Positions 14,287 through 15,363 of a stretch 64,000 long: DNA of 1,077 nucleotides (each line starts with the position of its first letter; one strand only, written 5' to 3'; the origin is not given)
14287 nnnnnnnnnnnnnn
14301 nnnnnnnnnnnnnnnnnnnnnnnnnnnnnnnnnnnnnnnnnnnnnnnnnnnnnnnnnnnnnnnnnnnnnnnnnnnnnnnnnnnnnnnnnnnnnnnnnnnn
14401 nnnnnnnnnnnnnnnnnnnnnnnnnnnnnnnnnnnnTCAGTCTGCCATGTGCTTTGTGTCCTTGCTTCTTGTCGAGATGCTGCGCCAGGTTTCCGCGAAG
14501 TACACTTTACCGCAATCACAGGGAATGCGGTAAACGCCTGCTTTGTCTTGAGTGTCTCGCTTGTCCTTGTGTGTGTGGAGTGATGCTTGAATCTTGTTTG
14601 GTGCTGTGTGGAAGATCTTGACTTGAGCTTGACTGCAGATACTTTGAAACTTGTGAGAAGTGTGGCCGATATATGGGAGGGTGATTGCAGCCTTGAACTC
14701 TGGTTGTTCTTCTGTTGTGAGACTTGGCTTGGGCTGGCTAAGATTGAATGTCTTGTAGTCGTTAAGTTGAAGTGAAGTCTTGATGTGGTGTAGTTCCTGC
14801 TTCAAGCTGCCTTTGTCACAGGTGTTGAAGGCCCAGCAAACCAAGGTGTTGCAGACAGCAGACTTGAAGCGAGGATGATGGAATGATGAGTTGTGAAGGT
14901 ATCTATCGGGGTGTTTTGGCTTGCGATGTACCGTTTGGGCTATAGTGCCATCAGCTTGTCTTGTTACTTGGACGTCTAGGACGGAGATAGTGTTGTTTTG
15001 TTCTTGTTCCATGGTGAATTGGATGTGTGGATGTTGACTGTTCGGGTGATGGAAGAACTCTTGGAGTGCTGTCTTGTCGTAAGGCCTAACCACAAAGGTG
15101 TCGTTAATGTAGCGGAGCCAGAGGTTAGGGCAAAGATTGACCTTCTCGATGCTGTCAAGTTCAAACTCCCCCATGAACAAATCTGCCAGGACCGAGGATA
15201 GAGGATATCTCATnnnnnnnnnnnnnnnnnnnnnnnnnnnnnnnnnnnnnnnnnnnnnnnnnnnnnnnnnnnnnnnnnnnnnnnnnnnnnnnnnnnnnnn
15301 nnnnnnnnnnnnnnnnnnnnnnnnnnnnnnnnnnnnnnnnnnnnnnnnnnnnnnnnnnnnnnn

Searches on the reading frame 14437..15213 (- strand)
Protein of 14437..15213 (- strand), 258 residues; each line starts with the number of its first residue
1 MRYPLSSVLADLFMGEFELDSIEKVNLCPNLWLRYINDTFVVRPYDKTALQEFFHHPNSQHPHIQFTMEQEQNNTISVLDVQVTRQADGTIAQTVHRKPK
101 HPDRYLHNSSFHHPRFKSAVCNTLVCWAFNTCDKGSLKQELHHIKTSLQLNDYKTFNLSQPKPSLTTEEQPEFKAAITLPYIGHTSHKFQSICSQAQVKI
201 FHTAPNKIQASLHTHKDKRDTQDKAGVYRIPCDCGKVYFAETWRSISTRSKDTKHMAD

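Call 21: find_encoding_contigs(protein=window:14437-15213:-, flank=3000, max_places=4)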
Protein window:14437-15213:- (258 aa): no gene with exactly this product is on record in the collection.
